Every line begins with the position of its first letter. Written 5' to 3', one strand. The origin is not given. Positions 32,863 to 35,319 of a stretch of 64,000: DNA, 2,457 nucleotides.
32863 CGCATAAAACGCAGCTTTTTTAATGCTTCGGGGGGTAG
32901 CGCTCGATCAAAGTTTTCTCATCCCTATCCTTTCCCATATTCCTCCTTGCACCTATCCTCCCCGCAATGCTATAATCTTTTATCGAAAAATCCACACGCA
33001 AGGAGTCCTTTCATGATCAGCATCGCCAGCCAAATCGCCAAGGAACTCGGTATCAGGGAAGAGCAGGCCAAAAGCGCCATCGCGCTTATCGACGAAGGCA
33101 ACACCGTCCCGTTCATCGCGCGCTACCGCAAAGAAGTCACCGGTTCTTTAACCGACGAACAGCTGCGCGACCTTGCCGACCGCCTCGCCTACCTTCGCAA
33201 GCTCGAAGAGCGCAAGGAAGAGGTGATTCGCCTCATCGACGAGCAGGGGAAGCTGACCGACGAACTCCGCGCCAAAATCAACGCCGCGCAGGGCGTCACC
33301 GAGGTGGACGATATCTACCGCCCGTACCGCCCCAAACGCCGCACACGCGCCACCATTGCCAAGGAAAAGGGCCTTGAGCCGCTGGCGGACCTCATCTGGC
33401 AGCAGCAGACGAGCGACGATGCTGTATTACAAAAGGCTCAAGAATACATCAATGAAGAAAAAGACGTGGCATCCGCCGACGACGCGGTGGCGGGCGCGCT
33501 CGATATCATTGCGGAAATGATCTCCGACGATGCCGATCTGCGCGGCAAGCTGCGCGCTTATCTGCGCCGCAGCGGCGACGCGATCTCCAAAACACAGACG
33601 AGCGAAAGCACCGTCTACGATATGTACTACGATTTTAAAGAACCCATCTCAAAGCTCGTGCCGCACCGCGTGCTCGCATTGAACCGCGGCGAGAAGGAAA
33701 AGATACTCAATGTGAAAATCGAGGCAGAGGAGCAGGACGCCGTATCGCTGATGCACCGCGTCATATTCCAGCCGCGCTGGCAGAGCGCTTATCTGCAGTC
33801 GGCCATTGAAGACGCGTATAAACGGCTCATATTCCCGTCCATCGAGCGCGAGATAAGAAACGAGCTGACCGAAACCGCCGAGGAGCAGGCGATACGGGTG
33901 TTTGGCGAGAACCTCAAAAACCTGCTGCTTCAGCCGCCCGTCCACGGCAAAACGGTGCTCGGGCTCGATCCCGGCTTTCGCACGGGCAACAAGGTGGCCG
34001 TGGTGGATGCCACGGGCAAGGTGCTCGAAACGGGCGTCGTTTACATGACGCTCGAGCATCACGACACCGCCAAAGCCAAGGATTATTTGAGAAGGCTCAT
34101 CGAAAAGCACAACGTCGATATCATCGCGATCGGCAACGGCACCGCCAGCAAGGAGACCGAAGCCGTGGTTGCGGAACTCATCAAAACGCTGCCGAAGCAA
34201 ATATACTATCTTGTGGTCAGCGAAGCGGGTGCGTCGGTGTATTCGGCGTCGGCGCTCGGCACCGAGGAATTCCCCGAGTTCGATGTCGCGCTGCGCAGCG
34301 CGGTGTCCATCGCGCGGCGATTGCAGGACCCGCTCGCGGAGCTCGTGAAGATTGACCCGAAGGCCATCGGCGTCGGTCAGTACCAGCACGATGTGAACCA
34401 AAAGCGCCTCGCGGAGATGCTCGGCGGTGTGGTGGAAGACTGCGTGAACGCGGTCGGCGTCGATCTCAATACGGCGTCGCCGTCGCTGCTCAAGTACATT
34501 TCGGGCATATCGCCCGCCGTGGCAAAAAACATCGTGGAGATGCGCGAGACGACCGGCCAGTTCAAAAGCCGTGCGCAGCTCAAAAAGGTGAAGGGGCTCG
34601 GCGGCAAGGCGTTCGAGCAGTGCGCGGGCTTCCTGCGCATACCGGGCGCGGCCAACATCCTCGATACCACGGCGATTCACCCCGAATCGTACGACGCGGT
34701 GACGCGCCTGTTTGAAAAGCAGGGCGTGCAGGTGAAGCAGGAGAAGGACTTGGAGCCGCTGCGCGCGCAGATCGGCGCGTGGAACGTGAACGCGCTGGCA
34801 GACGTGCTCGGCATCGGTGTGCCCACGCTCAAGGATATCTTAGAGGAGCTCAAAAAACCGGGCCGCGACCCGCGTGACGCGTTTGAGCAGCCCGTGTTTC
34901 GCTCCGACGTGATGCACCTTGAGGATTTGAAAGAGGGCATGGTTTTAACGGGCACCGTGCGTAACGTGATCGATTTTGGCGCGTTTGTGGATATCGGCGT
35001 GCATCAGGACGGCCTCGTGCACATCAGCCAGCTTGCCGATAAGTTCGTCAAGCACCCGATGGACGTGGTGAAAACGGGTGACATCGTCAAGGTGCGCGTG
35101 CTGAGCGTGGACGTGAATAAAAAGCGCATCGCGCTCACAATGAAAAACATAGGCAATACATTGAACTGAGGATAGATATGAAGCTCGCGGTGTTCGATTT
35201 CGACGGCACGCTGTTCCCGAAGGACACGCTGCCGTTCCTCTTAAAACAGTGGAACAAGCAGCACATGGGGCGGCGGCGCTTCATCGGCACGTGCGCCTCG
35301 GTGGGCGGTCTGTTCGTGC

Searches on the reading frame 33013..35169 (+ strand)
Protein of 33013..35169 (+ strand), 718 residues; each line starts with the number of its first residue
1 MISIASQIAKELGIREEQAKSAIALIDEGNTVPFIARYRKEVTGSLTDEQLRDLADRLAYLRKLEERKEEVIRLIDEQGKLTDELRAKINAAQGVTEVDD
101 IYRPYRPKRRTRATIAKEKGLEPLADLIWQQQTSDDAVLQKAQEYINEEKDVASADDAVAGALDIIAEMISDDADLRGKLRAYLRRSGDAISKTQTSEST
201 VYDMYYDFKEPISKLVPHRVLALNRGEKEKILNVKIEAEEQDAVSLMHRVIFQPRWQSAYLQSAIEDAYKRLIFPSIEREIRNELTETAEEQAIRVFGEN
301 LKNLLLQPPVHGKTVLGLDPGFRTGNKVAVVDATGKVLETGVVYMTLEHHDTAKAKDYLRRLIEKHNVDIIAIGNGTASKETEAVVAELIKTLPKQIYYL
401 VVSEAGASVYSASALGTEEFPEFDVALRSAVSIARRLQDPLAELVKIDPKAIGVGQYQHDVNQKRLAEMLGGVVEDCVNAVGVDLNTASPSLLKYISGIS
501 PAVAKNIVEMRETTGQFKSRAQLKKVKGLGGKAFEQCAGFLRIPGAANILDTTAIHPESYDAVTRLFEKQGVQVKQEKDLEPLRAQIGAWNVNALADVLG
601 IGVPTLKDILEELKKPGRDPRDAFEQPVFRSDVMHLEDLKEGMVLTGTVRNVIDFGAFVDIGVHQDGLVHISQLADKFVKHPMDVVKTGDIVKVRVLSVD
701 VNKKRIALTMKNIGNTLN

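Call 26: find_encoding_contigs(protein=window:33013-35169:+, flank=6000, max_places=8)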
Protein window:33013-35169:+ (718 aa): 9 contigs read that carry it; 4 places shown.
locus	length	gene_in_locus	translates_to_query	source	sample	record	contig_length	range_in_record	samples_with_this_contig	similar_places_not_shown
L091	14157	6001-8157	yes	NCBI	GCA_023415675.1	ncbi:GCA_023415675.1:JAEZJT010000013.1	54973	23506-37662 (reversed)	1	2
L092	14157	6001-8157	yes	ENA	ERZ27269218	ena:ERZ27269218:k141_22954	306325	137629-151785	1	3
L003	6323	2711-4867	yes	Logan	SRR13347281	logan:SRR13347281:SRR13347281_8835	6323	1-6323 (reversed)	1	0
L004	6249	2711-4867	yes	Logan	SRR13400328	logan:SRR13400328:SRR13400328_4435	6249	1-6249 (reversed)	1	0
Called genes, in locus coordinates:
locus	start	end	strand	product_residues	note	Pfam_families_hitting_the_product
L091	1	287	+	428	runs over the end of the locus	PF12698:ABC2_membrane_3, PF01061:ABC2_membrane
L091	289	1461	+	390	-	PF12698:ABC2_membrane_3, PF01061:ABC2_membrane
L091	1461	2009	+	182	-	-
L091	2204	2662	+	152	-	PF04191:PEMT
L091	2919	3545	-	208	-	-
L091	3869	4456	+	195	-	-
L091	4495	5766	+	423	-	-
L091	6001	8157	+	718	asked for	PF09371:Tex_N, PF22706:Tex_central_region, PF16921:Tex_YqgF, PF14635:HHH_7, PF12836:HHH_3, PF17674:HHH_9, PF00575:S1, PF23459:S1_RRP5, +1 more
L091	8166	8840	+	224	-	PF00702:Hydrolase, PF12710:HAD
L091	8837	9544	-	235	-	PF00753:Lactamase_B, PF19583:ODP (weak)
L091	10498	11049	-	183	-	PF13601:HTH_34 (weak), PF03551:PadR, PF10400:Vir_act_alpha_C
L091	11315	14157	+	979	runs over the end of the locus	PF08486:SpoIID, PF08239:SH3_3 (weak), PF09479:Flg_new, PF12733:Cadherin-like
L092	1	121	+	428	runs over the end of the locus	PF12698:ABC2_membrane_3, PF01061:ABC2_membrane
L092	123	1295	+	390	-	PF12698:ABC2_membrane_3, PF01061:ABC2_membrane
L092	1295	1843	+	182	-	-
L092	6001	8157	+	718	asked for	PF09371:Tex_N, PF22706:Tex_central_region, PF16921:Tex_YqgF, PF14635:HHH_7, PF12836:HHH_3, PF17674:HHH_9, PF00575:S1, PF23459:S1_RRP5, +1 more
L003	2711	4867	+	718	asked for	PF09371:Tex_N, PF22706:Tex_central_region, PF16921:Tex_YqgF, PF14635:HHH_7, PF12836:HHH_3, PF17674:HHH_9, PF00575:S1, PF23459:S1_RRP5, +1 more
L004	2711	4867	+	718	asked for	PF09371:Tex_N, PF22706:Tex_central_region, PF16921:Tex_YqgF, PF14635:HHH_7, PF12836:HHH_3, PF17674:HHH_9, PF00575:S1, PF23459:S1_RRP5, +1 more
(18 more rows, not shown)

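Call 76: find_homologous_proteins(query=window:33013-35169:+, max_evalue=1e-200)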
Query window:33013-35169:+ (718 aa): 7874 proteins with E <= 1e-200 among 8000 candidates; the best 120 are listed.
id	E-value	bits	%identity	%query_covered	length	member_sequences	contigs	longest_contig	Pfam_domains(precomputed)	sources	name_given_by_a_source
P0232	0.0e+0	1562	100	100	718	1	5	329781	PF16921.11,PF14639.12,PF00575.30,PF23459.2,PF12836.14,PF14635.13,PF17674.8,PF09371.16,PF22706.2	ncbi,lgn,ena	-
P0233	0.0e+0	1547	99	100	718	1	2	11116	PF16921.11,PF14639.12,PF00575.30,PF23459.2,PF12836.14,PF14635.13,PF17674.8,PF09371.16,PF22706.2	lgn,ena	-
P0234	0.0e+0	1547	99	100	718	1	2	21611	PF16921.11,PF14639.12,PF00575.30,PF23459.2,PF12836.14,PF14635.13,PF17674.8,PF09371.16,PF22706.2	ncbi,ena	-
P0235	0.0e+0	1537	98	100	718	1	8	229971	PF16921.11,PF14639.12,PF00575.30,PF23459.2,PF12836.14,PF14635.13,PF17674.8,PF09371.16,PF22706.2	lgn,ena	-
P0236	0.0e+0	1517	96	100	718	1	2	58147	PF16921.11,PF14639.12,PF00575.30,PF23459.2,PF12836.14,PF14635.13,PF17674.8,PF09371.16,PF22706.2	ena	-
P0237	0.0e+0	1517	96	100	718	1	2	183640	PF16921.11,PF14639.12,PF00575.30,PF23459.2,PF12836.14,PF14635.13,PF17674.8,PF09371.16,PF22706.2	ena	-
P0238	0.0e+0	1487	95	100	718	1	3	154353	PF16921.11,PF14639.12,PF00575.30,PF23459.2,PF12836.14,PF14635.13,PF17674.8,PF09371.16,PF22706.2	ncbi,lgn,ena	-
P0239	0.0e+0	1474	94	100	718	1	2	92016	PF16921.11,PF14639.12,PF00575.30,PF23459.2,PF12836.14,PF14635.13,PF17674.8,PF09371.16,PF22706.2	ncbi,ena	-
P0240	0.0e+0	1473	93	100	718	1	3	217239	PF16921.11,PF14639.12,PF00575.30,PF23459.2,PF12836.14,PF14635.13,PF17674.8,PF09371.16,PF22706.2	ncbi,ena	-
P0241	0.0e+0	1472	93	100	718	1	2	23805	PF16921.11,PF14639.12,PF00575.30,PF23459.2,PF12836.14,PF14635.13,PF17674.8,PF09371.16,PF22706.2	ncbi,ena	-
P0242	0.0e+0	1471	93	100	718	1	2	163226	PF16921.11,PF14639.12,PF00575.30,PF23459.2,PF12836.14,PF14635.13,PF17674.8,PF09371.16,PF22706.2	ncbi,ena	-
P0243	0.0e+0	1366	87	99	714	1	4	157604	PF16921.11,PF14639.12,PF00575.30,PF23459.2,PF12836.14,PF14635.13,PF17674.8,PF09371.16,PF22706.2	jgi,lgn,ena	-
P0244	0.0e+0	1365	87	99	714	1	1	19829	PF16921.11,PF14639.12,PF00575.30,PF23459.2,PF12836.14,PF14635.13,PF17674.8,PF09371.16,PF22706.2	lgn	-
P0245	0.0e+0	1362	87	99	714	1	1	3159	PF16921.11,PF14639.12,PF00575.30,PF23459.2,PF12836.14,PF14635.13,PF17674.8,PF09371.16,PF22706.2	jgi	-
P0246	0.0e+0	1360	86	99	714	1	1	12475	PF16921.11,PF14639.12,PF00575.30,PF23459.2,PF12836.14,PF14635.13,PF17674.8,PF09371.16,PF22706.2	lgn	-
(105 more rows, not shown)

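Call 79: find_encoding_contigs(protein=P0235, flank=6000, max_places=3)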
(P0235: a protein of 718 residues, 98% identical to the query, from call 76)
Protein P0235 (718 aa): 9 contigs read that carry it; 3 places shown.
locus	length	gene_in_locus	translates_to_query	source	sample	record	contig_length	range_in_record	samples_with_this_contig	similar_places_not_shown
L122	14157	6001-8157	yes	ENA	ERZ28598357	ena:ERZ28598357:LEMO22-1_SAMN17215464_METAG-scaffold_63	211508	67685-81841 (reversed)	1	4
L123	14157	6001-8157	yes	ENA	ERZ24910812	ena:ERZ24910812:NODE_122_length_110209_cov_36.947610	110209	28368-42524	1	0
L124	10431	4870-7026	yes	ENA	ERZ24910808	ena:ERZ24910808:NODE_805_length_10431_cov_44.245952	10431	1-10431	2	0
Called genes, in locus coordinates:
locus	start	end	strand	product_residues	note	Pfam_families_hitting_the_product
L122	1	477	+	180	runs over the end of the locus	-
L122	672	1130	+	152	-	PF04191:PEMT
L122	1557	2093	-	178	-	-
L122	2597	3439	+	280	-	-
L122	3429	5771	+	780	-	PF00580:UvrD-helicase, PF04851:ResIII (faint)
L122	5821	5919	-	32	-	-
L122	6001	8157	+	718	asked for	PF09371:Tex_N, PF22706:Tex_central_region, PF16921:Tex_YqgF, PF14635:HHH_7, PF12836:HHH_3, PF17674:HHH_9, PF00575:S1, PF23459:S1_RRP5, +1 more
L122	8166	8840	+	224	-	PF00702:Hydrolase, PF12710:HAD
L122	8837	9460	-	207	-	PF00753:Lactamase_B, PF19583:ODP (weak), PF12706:Lactamase_B_2 (weak)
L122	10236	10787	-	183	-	PF03551:PadR, PF10400:Vir_act_alpha_C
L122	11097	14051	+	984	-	PF08486:SpoIID, PF08239:SH3_3, PF09479:Flg_new, PF12733:Cadherin-like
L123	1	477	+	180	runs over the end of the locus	-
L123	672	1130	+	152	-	PF04191:PEMT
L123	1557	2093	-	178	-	-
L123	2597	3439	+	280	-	-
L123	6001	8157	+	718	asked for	PF09371:Tex_N, PF22706:Tex_central_region, PF16921:Tex_YqgF, PF14635:HHH_7, PF12836:HHH_3, PF17674:HHH_9, PF00575:S1, PF23459:S1_RRP5, +1 more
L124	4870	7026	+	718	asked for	PF09371:Tex_N, PF22706:Tex_central_region, PF16921:Tex_YqgF, PF14635:HHH_7, PF12836:HHH_3, PF17674:HHH_9, PF00575:S1, PF23459:S1_RRP5, +1 more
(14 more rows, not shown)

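Call 80: find_encoding_contigs(protein=P0238, flank=6000, max_places=2)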
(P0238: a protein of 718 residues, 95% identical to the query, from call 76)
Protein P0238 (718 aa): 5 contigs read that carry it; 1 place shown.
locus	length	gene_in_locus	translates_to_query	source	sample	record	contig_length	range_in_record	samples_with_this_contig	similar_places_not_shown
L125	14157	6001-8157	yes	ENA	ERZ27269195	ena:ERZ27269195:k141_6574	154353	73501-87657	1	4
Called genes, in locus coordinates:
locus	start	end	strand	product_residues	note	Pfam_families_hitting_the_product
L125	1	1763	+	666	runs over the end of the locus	PF03235:GmrSD_N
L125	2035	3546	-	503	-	PF07992:Pyr_redox_2 (faint), PF01266:DAO (weak), PF01593:Amino_oxidase, PF13450:NAD_binding_8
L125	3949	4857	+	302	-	-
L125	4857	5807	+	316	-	PF08902:DUF1848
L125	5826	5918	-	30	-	-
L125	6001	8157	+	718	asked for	PF09371:Tex_N, PF22706:Tex_central_region, PF14639:YqgF, PF16921:Tex_YqgF, PF14635:HHH_7, PF12836:HHH_3, PF17674:HHH_9, PF00575:S1, +1 more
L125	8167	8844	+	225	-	PF00702:Hydrolase, PF12710:HAD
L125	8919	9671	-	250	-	PF13489:Methyltransf_23 (weak), PF13649:Methyltransf_25, PF08241:Methyltransf_11, PF08242:Methyltransf_12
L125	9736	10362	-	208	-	PF00753:Lactamase_B, PF19583:ODP (faint), PF12706:Lactamase_B_2 (faint)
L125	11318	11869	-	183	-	PF13601:HTH_34 (weak), PF03551:PadR, PF10400:Vir_act_alpha_C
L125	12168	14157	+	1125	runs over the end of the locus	PF08486:SpoIID, PF08239:SH3_3 (weak), PF09479:Flg_new, PF18998:Flg_new_2 (faint), PF09479:Flg_new (weak), PF12733:Cadherin-like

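Call 82: search_protein_families(library=padloc, proteins=[L122:2597-3439:+, L122:3429-5771:+, L125:3949-4857:+, L125:4857-5807:+], max_evalue=0.001)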
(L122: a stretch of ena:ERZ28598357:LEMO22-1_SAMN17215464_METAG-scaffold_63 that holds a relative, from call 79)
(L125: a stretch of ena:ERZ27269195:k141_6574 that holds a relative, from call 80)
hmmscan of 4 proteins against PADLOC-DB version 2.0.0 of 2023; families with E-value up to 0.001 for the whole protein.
L122:2597-3439:+ (280 aa): 0 families

L122:3429-5771:+ (780 aa): 4 families
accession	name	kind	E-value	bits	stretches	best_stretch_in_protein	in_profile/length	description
PDLC00132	GajB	-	7.3e-13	46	1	443-578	164-298/625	UrvD helicase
PDLC00117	GajB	-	4.3e-09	33.4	1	679-755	503-575/604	UrvD helicase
PDLC00127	GajB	-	2.4e-08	31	1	677-760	492-572/594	UrvD helicase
PDLC00114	GajB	-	0.00012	18.8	0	442-512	164-233/635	UrvD helicase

L125:3949-4857:+ (302 aa): 1 family
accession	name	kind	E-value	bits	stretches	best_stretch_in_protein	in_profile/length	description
PDLC01079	C3a159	-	1.1e-12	46.3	1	52-146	44-136/265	methyl transferase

L125:4857-5807:+ (316 aa): 1 family
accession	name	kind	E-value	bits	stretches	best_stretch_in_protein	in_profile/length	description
PDLC03815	RTasDUF1848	-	1.5e-54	183.3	1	1-267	1-241/242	DRT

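Call 83: search_protein_families(library=pfam, proteins=[L122:2597-3439:+, L122:3429-5771:+, L125:3949-4857:+, L125:4857-5807:+], max_evalue=0.01)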
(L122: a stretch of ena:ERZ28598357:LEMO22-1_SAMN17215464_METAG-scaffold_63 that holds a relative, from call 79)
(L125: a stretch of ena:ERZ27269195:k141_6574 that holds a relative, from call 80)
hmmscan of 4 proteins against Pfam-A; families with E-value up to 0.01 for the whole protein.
L122:2597-3439:+ (280 aa): 0 families

L122:3429-5771:+ (780 aa): 3 families
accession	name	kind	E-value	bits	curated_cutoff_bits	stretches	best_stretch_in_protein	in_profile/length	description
PF00580.27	UvrD-helicase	-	4.5e-10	40.1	23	1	246-502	5-221/271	UvrD/REP helicase N-terminal domain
PF04851.21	ResIII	-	1.6e-08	35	22.5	1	461-511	95-143/164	Type III restriction enzyme, res subunit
PF13361.12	UvrD_C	-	0.0088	15.9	25.6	0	684-752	280-345/350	UvrD-like helicase C-terminal domain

L125:3949-4857:+ (302 aa): 0 families

L125:4857-5807:+ (316 aa): 1 family
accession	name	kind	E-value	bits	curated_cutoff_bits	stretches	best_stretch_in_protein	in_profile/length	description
PF08902.16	DUF1848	-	3e-107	358.7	30.5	1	2-264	1-262/262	Domain of unknown function (DUF1848)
